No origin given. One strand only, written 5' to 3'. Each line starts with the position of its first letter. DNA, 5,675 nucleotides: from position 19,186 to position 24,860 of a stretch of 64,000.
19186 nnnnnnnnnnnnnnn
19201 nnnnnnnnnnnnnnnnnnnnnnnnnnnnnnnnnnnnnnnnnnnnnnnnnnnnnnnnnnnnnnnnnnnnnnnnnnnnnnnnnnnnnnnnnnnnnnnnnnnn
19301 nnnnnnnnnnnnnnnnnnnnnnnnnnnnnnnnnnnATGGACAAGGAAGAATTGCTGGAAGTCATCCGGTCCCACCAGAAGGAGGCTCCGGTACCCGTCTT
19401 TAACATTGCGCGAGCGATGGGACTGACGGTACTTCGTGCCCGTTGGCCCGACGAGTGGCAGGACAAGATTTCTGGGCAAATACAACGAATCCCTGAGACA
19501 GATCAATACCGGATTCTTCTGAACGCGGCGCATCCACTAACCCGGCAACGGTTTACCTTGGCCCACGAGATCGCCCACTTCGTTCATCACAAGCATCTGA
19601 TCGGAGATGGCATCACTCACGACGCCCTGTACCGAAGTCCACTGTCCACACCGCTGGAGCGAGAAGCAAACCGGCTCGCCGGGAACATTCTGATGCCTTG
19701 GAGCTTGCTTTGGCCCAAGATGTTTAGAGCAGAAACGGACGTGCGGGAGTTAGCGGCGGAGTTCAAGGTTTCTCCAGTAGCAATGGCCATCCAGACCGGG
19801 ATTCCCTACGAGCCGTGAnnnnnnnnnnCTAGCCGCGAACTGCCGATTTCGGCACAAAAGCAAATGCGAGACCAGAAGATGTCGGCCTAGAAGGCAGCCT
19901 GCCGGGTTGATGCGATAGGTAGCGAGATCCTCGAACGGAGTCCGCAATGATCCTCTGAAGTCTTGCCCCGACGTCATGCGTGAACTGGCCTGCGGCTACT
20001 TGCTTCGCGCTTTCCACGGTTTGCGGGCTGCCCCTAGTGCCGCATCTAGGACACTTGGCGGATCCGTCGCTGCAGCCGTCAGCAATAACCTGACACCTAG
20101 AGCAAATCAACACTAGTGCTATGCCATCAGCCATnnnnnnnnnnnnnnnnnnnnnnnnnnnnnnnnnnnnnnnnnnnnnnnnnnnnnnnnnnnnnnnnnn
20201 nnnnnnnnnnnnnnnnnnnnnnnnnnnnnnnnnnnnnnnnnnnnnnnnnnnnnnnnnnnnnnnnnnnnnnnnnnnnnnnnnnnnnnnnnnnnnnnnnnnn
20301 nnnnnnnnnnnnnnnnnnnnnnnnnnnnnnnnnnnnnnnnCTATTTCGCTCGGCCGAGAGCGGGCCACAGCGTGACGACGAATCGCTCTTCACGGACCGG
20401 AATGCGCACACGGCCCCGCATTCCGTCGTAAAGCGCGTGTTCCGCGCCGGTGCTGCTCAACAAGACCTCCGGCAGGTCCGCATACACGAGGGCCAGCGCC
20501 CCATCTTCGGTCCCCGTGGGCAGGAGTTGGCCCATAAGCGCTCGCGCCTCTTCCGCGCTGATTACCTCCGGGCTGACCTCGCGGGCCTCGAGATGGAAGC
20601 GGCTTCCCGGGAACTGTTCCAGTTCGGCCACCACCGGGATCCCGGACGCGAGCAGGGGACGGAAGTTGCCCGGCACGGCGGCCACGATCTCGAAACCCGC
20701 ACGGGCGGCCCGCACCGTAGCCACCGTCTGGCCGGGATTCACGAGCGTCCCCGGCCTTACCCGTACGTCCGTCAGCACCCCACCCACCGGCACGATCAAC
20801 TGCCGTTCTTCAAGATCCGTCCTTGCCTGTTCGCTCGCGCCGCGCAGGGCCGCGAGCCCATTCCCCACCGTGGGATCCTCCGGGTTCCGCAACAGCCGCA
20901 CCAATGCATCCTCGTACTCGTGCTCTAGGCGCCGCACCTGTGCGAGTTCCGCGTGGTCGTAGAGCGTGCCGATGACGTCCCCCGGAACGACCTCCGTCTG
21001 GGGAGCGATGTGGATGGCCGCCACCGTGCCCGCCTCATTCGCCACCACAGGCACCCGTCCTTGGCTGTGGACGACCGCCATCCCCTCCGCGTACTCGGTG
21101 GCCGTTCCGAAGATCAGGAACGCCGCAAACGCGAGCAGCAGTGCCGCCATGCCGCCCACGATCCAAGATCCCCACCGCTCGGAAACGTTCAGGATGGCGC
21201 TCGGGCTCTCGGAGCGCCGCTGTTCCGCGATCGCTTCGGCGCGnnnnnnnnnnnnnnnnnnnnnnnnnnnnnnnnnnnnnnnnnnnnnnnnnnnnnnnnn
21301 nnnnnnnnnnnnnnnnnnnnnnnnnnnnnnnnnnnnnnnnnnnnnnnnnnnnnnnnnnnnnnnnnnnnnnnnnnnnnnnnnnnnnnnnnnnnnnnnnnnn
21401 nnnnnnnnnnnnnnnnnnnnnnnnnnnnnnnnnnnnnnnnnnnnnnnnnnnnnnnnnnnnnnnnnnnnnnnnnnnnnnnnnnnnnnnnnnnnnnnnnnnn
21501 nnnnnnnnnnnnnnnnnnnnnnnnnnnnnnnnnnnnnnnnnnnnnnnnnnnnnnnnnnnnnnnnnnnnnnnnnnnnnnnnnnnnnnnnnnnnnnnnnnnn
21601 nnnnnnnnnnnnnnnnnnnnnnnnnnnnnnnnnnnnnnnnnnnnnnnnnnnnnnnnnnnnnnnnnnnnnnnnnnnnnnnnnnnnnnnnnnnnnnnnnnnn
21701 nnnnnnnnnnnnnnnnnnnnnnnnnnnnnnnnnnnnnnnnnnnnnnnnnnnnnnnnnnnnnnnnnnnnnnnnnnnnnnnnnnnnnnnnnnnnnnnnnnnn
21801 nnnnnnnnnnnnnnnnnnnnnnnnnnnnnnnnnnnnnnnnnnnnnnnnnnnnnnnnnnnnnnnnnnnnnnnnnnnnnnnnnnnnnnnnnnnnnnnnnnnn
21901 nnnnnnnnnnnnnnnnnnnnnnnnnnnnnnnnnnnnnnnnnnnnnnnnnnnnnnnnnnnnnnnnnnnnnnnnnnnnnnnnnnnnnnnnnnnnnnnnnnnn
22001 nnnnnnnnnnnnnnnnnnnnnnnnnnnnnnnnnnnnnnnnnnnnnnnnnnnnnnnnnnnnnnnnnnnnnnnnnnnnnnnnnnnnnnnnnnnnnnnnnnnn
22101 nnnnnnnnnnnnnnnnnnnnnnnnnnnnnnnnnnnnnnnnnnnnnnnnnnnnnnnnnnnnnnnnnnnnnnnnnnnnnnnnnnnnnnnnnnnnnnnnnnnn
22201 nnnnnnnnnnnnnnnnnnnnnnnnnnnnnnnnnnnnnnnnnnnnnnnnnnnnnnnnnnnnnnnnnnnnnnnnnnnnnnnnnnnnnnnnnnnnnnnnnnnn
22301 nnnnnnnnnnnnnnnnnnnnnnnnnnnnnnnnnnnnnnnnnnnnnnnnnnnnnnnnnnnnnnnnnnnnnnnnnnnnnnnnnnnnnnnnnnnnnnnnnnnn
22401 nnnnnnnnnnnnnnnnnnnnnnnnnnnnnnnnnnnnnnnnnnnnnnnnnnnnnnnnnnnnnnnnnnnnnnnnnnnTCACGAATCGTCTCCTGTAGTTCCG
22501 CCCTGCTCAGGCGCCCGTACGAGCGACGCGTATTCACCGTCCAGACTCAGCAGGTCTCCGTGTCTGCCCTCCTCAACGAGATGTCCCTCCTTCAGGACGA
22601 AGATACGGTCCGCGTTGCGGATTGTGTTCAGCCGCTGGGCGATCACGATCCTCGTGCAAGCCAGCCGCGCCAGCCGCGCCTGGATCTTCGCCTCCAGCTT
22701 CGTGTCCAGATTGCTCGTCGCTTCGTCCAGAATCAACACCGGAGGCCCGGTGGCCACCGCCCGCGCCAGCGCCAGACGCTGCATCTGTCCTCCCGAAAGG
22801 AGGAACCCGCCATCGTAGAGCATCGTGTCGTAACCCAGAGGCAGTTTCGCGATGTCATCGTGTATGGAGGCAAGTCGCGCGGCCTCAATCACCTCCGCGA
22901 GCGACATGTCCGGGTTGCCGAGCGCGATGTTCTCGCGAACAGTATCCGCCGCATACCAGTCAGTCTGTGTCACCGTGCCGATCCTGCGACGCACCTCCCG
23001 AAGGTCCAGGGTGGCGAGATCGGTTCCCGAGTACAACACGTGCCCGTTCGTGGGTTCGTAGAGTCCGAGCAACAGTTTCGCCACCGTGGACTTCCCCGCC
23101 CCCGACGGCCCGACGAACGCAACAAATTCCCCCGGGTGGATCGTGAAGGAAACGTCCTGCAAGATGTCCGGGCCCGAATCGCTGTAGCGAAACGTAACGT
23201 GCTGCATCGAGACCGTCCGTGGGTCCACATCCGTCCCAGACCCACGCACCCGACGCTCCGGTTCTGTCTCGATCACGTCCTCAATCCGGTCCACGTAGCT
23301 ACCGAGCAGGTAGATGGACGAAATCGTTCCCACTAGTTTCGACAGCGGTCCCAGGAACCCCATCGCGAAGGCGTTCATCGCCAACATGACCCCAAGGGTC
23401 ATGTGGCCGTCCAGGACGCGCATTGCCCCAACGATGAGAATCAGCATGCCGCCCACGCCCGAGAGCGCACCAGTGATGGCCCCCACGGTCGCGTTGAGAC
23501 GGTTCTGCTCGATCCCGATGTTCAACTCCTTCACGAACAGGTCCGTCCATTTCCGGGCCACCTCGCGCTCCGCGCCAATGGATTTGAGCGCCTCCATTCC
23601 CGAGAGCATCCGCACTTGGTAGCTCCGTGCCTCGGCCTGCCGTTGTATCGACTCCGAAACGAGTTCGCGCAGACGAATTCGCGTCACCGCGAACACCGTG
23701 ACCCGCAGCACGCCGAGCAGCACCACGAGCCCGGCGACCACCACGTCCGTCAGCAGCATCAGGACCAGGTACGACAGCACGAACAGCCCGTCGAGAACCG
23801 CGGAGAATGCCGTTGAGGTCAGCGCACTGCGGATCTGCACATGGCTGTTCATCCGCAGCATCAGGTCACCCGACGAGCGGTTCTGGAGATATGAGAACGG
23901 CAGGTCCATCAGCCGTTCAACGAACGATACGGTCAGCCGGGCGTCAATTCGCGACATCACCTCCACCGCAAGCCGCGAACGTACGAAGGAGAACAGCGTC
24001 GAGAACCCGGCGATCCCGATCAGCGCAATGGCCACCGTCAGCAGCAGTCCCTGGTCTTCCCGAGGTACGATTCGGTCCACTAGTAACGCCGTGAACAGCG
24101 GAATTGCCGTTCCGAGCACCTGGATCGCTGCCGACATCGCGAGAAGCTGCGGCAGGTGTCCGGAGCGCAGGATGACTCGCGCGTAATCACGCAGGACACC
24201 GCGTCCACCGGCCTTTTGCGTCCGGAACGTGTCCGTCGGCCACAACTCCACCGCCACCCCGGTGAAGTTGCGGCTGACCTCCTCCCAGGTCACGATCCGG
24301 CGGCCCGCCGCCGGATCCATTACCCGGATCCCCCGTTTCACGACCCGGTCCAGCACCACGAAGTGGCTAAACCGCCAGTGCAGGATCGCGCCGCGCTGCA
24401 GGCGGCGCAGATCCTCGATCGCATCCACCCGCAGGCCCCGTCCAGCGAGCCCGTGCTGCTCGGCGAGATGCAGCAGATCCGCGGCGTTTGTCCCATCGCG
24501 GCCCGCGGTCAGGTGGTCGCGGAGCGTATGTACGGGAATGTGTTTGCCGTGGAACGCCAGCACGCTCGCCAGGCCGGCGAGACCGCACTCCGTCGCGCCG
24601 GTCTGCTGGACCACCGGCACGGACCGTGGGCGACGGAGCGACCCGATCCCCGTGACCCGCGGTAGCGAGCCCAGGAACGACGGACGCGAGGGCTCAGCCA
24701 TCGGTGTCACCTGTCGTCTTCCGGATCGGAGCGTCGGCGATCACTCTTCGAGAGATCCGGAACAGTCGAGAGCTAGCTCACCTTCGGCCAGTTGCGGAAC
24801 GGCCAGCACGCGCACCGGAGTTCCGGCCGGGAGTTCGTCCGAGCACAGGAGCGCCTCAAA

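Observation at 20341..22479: Unusual fusion of a cytoplasmic GAF sensor module to a CvaA/LcnD-type membrane fusion protein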

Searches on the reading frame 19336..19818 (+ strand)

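Call 8: search_protein_families(library=pfam, proteins=[window:19336-19818:+], max_evalue=0.01)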
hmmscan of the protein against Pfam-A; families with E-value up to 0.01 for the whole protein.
window:19336-19818:+ (160 aa): 1 family
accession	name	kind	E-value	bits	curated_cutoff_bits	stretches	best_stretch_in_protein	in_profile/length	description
PF06114.19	Peptidase_M78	-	8.7e-21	74.4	22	1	50-151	21-119/123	IrrE N-terminal-like domain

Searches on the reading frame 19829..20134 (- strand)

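Call 8: search_protein_families(library=pfam, proteins=[window:19829-20134:-], max_evalue=0.01)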
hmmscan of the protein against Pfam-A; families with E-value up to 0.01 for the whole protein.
window:19829-20134:- (101 aa): 1 family
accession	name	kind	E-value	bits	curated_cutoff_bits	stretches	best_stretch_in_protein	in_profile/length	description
PF19134.6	DUF5817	-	0.0011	19.3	31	1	11-38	9-34/57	Domain of unknown function (DUF5817)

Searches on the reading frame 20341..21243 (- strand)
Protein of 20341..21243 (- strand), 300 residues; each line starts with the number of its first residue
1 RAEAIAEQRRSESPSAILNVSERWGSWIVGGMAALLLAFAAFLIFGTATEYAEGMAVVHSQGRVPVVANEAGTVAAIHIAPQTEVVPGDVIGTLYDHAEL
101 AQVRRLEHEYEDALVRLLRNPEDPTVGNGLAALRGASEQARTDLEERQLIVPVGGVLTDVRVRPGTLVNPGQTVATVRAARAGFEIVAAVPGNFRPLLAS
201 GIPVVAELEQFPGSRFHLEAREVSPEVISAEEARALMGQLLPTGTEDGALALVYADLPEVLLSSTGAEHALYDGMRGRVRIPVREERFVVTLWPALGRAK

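Call 68: search_solved_structures(query=window:20341-21243:-, max_evalue=1)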
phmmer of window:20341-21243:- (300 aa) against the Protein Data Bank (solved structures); distinct sequences matched with E-value up to 1: 5.
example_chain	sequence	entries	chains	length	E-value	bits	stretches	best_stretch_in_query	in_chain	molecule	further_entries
4kks_A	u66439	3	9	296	0.0098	18.7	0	151-246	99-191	Membrane fusion protein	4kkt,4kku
3gwz_A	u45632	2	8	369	0.077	15.8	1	65-120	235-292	MmcR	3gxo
1dcz_A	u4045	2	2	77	0.15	14.9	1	146-199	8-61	TRANSCARBOXYLASE 1.3S SUBUNIT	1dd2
1o78_A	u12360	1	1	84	0.17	14.7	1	146-199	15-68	BIOTIN CARBOXYL CARRIER PROTEIN OF METHYLMALONYL-COA CARBOXYL-TRANSFERASE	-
8sgx_S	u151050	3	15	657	0.78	12.5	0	145-195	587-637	propionyl-CoA carboxylase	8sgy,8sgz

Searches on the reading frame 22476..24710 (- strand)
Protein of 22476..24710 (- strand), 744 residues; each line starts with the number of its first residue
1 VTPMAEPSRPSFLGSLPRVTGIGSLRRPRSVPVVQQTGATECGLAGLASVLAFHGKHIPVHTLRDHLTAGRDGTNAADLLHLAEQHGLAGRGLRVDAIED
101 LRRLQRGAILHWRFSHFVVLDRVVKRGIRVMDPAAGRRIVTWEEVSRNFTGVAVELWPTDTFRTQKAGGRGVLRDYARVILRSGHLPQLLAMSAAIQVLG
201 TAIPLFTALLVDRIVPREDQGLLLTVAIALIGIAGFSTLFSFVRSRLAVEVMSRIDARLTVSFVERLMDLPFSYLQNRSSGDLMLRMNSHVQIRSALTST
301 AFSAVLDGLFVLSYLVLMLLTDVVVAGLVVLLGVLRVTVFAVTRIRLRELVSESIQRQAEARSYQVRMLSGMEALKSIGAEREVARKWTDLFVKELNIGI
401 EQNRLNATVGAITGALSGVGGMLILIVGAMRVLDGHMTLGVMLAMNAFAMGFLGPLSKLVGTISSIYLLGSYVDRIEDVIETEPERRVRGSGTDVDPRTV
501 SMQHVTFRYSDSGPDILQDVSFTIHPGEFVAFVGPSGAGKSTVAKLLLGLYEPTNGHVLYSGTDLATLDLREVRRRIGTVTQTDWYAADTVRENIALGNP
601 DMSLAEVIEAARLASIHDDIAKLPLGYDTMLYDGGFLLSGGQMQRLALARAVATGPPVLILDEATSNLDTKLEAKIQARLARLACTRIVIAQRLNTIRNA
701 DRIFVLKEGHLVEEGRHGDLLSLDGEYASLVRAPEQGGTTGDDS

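Call 5: search_protein_families(library=pfam, proteins=[window:22476-24710:-], max_evalue=1)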
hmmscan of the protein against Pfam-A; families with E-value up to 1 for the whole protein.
window:22476-24710:- (744 aa): 13 families
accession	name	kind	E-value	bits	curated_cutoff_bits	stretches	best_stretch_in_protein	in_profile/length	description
PF00005.33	ABC_tran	-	2.6e-33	116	25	1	517-666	1-137/137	ABC transporter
PF00664.28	ABC_membrane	-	6e-32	111.8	28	1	192-456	7-274/274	ABC transporter transmembrane region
PF03412.21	Peptidase_C39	-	1.1e-27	96.9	22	1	31-160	2-132/133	Peptidase C39 family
PF02463.25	SMC_N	-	3.4e-05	23.8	40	1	599-706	115-211/220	RecF/RecN/SMC N terminal domain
PF13401.12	AAA_22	-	9.4e-05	23.2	27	1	528-668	6-96/130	AAA domain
PF03193.22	RsgA_GTPase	-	0.0024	18.1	30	1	516-549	96-128/174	RsgA GTPase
PF07728.20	AAA_5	-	0.0095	16.4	22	1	532-558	4-30/139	AAA domain (dynein-related subfamily)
PF13191.12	AAA_16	-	0.019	15.9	32.6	1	528-580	25-85/167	AAA ATPase domain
PF13555.12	AAA_29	-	0.031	14.4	27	1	520-543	15-38/61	P-loop containing region of AAA domain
PF13304.12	AAA_21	-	0.033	14.7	27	0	529-550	1-22/304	AAA domain, putative AbiEii toxin, Type IV TA system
PF13671.12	AAA_33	-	0.07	13.9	27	1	530-548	2-20/143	AAA domain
PF13481.12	AAA_25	-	0.08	13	27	1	523-544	28-50/195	AAA domain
PF13604.12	AAA_30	-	0.12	12.5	27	1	528-575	19-47/191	AAA domain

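Call 48: search_protein_families(library=ncbifam, proteins=[window:22476-24710:-], max_evalue=0.001)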
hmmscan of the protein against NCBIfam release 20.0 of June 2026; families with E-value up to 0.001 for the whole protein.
window:22476-24710:- (744 aa): 185 families (the best 25 are shown)
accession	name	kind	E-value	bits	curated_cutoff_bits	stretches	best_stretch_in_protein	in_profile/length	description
TIGR03796.1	NHLM_micro_ABC1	equivalog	2.4e-162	541.8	853.3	1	31-732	2-710/710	NHLP family bacteriocin export ABC transporter peptidase/permease/ATPase subunit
TIGR03797.1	NHLM_micro_ABC2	equivalog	3.7e-134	448.8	709.4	1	79-732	35-683/686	NHLP bacteriocin export ABC transporter permease/ATPase subunit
TIGR01846.1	type_I_sec_HlyB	subfamily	1.6e-123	413.4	725.55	1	43-732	1-690/694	type I secretion system permease/ATPase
TIGR03375.1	type_I_sec_LssB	subfamily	8e-105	351.6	693.1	1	45-719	5-687/696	type I secretion system permease/ATPase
TIGR01193.1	bacteriocin_ABC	subfamily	6.7e-100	335.6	523.85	1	39-732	4-707/708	peptide cleavage/export ABC transporter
TIGR02203.1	MsbA_lipidA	equivalog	6.1e-91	305.6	602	1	201-731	31-566/572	lipid A export permease/ATP-binding protein MsbA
TIGR02204.1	MsbA_rel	hypoth_equivalog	3.9e-90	303.1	780.4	1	190-732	28-573/576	ABC transporter, permease/ATP-binding protein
TIGR00958.1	3a01208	subfamily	2.3e-87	293.9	874.6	1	198-731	175-711/711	antigen peptide transporter 2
TIGR01842.1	type_I_sec_PrtD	subfamily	1.7e-80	271.1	510.15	1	190-721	12-541/544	type I secretion system permease/ATPase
NF045513.1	HepA_fam_ABC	equivalog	1.8e-80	271.1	725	1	236-726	107-601/610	heterocyst formation ABC transporter subunit HepA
NF010178.0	PRK13657.1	equivalog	5.5e-79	266.1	733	1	174-733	5-569/588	glucan ABC transporter ATP-binding protein/ permease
NF052233.1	CphA_assoc_ABC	equivalog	2.7e-76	257.5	880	1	181-734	186-743/766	cyanophycin metabolism-associated ABC transporter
NF008381.0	PRK11176.1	equivalog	5e-73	246.4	867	1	210-732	51-577/582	lipid A ABC transporter ATP-binding protein/permease MsbA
TIGR01192.1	chvA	subfamily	5.7e-61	206.8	585.4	1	198-733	33-569/585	glucan export ABC transporter ATP-binding protein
NF008055.0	PRK10789.1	equivalog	1.3e-59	202.2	845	1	196-732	28-569/590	SmdA family multidrug ABC transporter permease/ATP-binding protein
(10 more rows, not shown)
